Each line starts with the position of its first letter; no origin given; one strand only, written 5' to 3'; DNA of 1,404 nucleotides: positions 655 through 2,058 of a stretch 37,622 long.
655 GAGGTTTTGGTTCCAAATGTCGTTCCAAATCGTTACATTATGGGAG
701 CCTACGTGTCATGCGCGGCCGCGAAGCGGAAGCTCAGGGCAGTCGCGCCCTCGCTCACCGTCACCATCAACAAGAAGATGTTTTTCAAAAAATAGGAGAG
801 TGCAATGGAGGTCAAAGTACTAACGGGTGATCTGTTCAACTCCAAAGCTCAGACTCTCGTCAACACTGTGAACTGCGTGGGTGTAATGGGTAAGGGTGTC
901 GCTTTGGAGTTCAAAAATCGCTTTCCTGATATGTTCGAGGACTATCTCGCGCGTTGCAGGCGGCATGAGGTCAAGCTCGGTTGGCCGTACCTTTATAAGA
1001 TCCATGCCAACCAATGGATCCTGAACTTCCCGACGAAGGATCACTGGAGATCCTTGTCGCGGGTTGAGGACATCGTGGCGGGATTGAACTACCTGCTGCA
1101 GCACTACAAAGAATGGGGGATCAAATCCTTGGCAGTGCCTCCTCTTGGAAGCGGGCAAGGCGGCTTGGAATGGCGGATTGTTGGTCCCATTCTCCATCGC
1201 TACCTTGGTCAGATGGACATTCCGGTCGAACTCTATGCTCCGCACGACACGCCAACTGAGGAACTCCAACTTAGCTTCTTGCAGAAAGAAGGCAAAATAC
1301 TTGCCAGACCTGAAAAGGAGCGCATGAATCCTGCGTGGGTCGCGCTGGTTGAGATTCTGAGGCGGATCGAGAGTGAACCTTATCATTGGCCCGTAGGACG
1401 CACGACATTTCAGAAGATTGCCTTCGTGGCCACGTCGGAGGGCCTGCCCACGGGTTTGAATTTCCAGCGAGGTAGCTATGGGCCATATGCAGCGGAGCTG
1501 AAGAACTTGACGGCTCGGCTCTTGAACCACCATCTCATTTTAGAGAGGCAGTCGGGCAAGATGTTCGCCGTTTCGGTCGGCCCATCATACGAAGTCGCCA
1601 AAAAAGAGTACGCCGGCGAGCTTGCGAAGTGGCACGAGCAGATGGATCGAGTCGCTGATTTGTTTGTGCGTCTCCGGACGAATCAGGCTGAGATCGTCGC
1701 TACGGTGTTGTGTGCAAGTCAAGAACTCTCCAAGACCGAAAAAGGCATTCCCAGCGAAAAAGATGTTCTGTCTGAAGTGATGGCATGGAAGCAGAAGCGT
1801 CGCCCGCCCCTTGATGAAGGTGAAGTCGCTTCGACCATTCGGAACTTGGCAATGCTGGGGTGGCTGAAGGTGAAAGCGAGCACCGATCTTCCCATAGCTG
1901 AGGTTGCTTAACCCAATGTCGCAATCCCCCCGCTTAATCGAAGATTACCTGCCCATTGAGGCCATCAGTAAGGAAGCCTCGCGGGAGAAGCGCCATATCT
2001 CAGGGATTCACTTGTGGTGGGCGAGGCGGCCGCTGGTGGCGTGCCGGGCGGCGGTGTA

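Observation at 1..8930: DarTG toxin-antitoxin wired into a DUF1156 methylase / PD-(D/E)xK / DUF499 ATPase operon: candidate composite defence system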

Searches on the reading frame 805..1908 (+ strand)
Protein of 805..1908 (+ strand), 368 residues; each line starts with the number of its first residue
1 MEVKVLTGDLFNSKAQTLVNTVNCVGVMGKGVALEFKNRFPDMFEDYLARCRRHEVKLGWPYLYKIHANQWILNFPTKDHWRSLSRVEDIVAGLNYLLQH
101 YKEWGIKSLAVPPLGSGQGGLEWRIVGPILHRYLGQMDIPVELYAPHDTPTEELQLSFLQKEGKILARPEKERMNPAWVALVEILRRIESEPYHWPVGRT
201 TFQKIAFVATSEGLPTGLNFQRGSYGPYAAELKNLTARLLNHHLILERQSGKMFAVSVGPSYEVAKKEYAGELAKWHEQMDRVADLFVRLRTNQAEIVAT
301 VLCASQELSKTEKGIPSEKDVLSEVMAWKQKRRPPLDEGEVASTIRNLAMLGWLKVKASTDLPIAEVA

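Call 4: search_protein_families(library=pfam, proteins=[window:805-1908:+], max_evalue=0.01)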
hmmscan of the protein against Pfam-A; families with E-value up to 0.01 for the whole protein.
window:805-1908:+ (368 aa): 1 family
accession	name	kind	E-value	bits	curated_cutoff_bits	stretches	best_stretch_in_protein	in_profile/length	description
PF01661.27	Macro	-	2.6e-16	60.1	22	1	19-126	1-114/118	Macro domain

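Call 5: search_protein_families(library=padloc, proteins=[window:805-1908:+], max_evalue=0.01)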
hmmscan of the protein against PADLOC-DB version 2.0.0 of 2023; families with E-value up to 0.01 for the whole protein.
window:805-1908:+ (368 aa): 1 family
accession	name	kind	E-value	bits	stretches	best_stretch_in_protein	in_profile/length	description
PDLC02990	DarG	-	1.7e-93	311.7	1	3-350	2-327/329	-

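Call 9: find_encoding_contigs(protein=window:805-1908:+, flank=10000, max_places=6)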
Protein window:805-1908:+ (368 aa): no gene with exactly this product is on record in the collection.

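Call 19: find_homologous_proteins(query=window:805-1908:+, max_evalue=1e-10)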
Query window:805-1908:+ (368 aa): 6877 proteins with E <= 1e-10 among 8000 candidates; the best 120 are listed.
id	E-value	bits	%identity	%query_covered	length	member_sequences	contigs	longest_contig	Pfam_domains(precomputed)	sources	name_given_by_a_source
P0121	3.1e-249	844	100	100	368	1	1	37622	PF01661.28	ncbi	ncbi:MAG: macro domain-containing protein [bacterium]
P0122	1.5e-171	589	71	99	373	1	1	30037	PF01661.28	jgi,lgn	jgi:O-acetyl-ADP-ribose deacetylase (regulator of RNase III)/uncharacterized protein YwgA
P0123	3.8e-171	587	71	99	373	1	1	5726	PF01661.28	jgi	jgi:O-acetyl-ADP-ribose deacetylase (regulator of RNase III)/uncharacterized protein YwgA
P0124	5.5e-170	583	71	99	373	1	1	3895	PF01661.28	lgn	-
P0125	1.6e-166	572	69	99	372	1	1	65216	PF01661.28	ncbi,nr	ncbi:macro domain-containing protein [bacterium]|nr:macro domain-containing protein [bacterium]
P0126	4.1e-163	561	66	99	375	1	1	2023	PF01661.28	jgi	-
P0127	2.0e-162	559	66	99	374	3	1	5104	PF01661.28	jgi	jgi:O-acetyl-ADP-ribose deacetylase (regulator of RNase III)/uncharacterized protein YwgA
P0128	2.5e-161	555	66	99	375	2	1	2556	PF01661.28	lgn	-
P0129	2.3e-160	552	66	99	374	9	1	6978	PF01661.28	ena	-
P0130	2.7e-159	548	65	99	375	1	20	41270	PF01661.28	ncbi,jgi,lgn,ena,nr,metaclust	ncbi:MAG: Appr-1-p processing protein [Deltaproteobacteria bacterium CG03_land_8_20_14_0_80_45_14]|n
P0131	3.8e-159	548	65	99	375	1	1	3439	PF01661.28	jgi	-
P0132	5.1e-159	547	65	99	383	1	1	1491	PF01661.28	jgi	jgi:O-acetyl-ADP-ribose deacetylase (regulator of RNase III)/uncharacterized protein YwgA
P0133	7.3e-159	547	65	99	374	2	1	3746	PF01661.28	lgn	-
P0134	7.5e-159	547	65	100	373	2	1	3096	PF01661.28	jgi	jgi:uncharacterized protein YwgA/O-acetyl-ADP-ribose deacetylase (regulator of RNase III)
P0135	9.5e-159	546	65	99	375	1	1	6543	PF01661.28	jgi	-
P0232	1.2e-153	530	64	99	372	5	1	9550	PF01661.28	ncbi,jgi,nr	ncbi:MAG: macro domain-containing protein [Deltaproteobacteria bacterium]|nr:macro domain-containing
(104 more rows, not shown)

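Call 20: find_encoding_contigs(protein=P0122, flank=10000, max_places=3)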
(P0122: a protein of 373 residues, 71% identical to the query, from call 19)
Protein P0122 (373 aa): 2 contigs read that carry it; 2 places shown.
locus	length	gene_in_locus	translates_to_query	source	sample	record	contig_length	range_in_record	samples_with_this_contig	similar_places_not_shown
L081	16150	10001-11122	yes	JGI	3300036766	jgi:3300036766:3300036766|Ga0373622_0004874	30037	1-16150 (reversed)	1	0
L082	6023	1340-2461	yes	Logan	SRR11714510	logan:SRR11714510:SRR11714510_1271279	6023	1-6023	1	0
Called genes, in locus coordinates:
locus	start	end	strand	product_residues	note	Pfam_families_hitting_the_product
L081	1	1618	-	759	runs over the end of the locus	PF07228:SpoIIE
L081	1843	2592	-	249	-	PF01012:ETF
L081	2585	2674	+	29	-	-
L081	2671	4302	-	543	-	-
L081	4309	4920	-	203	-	PF01300:Sua5_yciO_yrdC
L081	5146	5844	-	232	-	-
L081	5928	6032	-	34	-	-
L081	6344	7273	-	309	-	PF01551:Peptidase_M23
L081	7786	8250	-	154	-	PF02566:OsmC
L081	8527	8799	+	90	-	PF00216:Bac_DNA_binding, PF18291:HU-HIG (weak), PF18289:HU-CCDC81_euk_2 (weak)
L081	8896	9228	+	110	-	PF03091:CutA1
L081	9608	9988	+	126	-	PF14487:DarT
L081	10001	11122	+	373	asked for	PF01661:Macro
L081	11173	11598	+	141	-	PF07681:DoxX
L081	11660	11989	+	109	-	-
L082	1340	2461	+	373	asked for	PF01661:Macro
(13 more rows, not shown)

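Call 21: find_encoding_contigs(protein=P0125, flank=10000, max_places=3)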
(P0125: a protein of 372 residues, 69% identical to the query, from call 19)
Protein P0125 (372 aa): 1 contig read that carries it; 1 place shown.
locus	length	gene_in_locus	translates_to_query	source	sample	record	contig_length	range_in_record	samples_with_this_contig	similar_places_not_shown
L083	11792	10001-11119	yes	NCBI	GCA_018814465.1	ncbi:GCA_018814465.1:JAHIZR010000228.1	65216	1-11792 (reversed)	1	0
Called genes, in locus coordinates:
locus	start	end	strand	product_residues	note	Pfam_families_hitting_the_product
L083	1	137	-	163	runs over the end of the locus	PF11860:Muramidase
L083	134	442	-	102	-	-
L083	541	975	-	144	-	-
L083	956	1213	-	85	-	PF12728:HTH_17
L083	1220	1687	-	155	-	PF05866:RusA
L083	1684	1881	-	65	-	-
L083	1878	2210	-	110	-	-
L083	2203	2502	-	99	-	-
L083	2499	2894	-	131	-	-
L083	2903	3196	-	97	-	-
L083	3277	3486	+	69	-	-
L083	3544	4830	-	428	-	PF02463:SMC_N (weak), PF13175:AAA_15, PF13476:AAA_23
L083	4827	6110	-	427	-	-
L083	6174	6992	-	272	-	PF12705:PDDEXK_1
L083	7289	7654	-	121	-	PF00072:Response_reg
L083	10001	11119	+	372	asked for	PF01661:Macro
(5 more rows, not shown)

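Call 45: find_encoding_contigs(protein=P0232, flank=8000, max_places=2)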
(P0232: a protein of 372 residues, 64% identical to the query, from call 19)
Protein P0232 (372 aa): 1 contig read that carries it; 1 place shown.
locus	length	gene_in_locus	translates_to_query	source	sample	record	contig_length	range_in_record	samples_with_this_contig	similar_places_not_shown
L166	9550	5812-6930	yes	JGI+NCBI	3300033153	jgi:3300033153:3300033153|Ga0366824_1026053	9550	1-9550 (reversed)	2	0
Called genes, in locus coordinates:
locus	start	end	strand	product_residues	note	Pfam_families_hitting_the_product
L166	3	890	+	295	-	?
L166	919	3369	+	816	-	PF17764:PriA_3primeBD, PF00270:DEAD, PF04851:ResIII, PF18319:Zn_ribbon_PriA, PF00271:Helicase_C, PF18074:PriA_C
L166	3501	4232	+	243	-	PF02525:Flavodoxin_2, PF03358:FMN_red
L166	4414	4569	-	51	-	PF13333:rve_2 (weak)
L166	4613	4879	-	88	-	-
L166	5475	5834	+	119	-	PF14487:DarT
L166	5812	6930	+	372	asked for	PF01661:Macro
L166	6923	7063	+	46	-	-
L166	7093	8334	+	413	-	PF02463:SMC_N, PF13175:AAA_15 (weak), PF13304:AAA_21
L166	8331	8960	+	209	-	-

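Call 52: search_protein_families(library=pfam, proteins=[L166:7093-8331:+, L166:8331-8957:+], max_evalue=0.01)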
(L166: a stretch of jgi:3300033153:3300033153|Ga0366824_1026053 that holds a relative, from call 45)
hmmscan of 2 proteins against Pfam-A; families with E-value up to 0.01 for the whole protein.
L166:7093-8331:+ (413 aa): 5 families
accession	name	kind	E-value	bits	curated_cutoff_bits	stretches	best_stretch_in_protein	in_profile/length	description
PF13304.12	AAA_21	-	1.7e-33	117.4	27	1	25-365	3-304/304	AAA domain, putative AbiEii toxin, Type IV TA system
PF13175.12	AAA_15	-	1.5e-13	51.6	32.1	2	1-90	1-91/374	AAA ATPase domain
PF02463.25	SMC_N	-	8.1e-08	32.4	40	1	2-368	2-206/220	RecF/RecN/SMC N terminal domain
PF11398.14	DUF2813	-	5.8e-05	23.1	21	0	324-380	286-341/372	Protein of unknown function (DUF2813)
PF13555.12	AAA_29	-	0.0028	17.8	27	1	23-41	24-42/61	P-loop containing region of AAA domain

L166:8331-8957:+ (209 aa): 1 family
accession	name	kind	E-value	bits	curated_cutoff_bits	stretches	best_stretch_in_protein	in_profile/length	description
PF14103.11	DUF4276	-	0.0018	19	30.2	1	18-127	6-115/192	Domain of unknown function (DUF4276)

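Call 54: search_solved_structures(query=window:805-1908:+, show_alignments=2, max_evalue=0.001)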
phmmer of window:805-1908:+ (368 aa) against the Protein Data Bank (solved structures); distinct sequences matched with E-value up to 0.001: 12.
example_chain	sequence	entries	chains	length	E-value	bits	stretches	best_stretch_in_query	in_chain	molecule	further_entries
7omu_AAA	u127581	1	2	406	3.8e-41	144.7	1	4-157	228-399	Macro domain-containing protein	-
5m3i_A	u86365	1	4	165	5.2e-34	121.2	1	7-146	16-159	RNase III inhibitor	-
5m31_A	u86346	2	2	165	2.5e-32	115.6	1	5-150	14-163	Appr-1-p processing domain protein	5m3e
6lfu_A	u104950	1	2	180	6.3e-05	25.5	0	13-57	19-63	ADP-ribose 1''-phosphate phosphatase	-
6lft_A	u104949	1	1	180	8.6e-05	25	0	13-57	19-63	ADP-ribose 1''-phosphate phosphatase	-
6lfq_A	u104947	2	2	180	0.00016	24.1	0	13-57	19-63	ADP-ribose 1''-phosphate phosphatase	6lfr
4j5r_A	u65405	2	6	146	0.0003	23.2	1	5-144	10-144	O-acetyl-ADP-ribose deacetylase 1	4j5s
4j5q_A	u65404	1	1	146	0.00031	23.2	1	5-144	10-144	O-acetyl-ADP-ribose deacetylase 1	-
2eee_A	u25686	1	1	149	0.00033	23.1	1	5-144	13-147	Uncharacterized protein C6orf130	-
2l8r_A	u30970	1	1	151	0.00035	23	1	5-144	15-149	Uncharacterized protein C6orf130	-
6lfs_A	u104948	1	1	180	0.00042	22.8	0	13-57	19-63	ADP-ribose 1''-phosphate phosphatase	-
2lgr_A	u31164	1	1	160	0.00042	22.7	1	5-144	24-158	Uncharacterized protein C6orf130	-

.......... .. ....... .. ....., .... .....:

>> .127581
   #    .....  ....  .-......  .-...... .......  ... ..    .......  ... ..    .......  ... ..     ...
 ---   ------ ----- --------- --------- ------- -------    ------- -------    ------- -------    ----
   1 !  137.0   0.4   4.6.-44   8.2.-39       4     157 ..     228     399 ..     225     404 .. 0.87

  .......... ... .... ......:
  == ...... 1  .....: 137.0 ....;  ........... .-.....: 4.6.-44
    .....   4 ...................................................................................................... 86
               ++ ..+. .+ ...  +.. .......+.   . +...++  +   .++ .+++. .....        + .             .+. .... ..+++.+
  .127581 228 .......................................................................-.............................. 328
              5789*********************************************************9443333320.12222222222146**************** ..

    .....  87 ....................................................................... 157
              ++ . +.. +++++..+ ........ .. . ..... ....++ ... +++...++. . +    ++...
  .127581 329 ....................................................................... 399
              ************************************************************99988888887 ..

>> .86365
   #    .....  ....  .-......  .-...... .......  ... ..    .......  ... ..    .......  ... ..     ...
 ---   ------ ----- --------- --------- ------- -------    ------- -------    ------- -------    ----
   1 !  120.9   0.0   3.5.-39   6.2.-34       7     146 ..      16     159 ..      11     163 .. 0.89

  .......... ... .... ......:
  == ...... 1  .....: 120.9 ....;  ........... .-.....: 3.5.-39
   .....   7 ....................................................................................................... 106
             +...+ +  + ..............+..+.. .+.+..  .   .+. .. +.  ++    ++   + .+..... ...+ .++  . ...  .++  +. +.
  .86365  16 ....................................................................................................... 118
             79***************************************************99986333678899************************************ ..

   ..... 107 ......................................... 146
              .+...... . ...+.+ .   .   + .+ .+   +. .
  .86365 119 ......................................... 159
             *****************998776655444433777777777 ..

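Call 71: search_protein_families(library=ncbifam, proteins=[window:805-1908:+], max_evalue=0.001)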
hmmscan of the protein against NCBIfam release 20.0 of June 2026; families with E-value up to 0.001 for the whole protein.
window:805-1908:+ (368 aa): 2 families
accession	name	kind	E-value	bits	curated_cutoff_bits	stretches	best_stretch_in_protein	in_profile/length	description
NF048014.1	antitoxin_DarG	equivalog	5.5e-87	292.2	250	1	4-348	2-338/338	type II toxin-antitoxin system antitoxin DNA ADP-ribosyl glycohydrolase DarG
NF001666.0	PRK00431.2-2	equivalog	3.2e-05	23.9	246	1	1-120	1-120/164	ADP-ribose-binding protein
